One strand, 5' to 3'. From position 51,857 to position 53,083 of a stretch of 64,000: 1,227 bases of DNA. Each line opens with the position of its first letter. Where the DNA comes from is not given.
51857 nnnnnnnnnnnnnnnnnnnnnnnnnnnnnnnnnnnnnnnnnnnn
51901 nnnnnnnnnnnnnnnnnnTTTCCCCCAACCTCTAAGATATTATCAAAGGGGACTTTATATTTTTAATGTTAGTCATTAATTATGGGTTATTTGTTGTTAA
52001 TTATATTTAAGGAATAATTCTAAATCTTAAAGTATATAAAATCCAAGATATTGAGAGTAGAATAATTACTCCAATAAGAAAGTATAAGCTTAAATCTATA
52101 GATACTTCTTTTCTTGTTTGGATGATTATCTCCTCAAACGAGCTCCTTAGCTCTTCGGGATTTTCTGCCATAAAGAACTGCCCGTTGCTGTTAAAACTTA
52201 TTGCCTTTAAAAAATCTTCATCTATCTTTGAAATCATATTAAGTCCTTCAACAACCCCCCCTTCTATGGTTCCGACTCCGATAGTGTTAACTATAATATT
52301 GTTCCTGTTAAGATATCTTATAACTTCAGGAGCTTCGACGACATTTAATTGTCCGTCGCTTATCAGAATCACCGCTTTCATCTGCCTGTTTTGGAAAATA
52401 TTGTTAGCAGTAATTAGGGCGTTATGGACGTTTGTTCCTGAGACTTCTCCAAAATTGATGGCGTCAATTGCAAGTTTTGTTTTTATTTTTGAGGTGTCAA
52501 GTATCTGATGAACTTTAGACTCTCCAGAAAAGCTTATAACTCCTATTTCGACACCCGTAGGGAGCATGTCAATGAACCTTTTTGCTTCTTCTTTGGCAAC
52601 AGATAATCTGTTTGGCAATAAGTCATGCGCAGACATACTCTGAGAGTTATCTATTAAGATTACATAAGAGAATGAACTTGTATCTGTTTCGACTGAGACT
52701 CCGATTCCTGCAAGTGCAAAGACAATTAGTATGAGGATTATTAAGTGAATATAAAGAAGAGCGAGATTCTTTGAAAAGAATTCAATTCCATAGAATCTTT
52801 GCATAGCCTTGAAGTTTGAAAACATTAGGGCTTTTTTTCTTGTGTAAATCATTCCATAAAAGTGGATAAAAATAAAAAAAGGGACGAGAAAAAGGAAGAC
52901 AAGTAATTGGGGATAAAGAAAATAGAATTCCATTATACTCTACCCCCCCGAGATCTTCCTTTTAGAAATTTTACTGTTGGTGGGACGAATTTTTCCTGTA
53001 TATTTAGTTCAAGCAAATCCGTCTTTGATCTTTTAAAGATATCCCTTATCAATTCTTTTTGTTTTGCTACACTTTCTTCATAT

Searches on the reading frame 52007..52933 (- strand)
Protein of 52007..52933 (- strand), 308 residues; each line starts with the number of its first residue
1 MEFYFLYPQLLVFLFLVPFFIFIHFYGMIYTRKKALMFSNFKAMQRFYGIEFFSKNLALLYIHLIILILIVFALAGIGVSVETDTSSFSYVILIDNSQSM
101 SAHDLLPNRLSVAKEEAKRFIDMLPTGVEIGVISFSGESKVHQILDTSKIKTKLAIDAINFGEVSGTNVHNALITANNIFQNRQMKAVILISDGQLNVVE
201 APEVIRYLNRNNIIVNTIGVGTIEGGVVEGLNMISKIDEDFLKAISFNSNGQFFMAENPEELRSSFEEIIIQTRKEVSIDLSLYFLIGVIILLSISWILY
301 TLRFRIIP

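Call 49: search_protein_families(library=pfam, proteins=[window:52007-52933:-], max_evalue=0.1)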
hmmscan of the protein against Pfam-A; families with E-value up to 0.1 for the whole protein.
window:52007-52933:- (308 aa): 3 families
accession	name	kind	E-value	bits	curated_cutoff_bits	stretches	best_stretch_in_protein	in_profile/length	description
PF13519.12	VWA_2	-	5.6e-18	66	27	1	91-195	2-107/107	von Willebrand factor type A domain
PF00092.34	VWA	-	7.1e-15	56.1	23.8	1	91-266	3-172/174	von Willebrand factor type A domain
PF13768.12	VWA_3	-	0.00023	21.7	27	1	91-222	4-135/155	von Willebrand factor type A domain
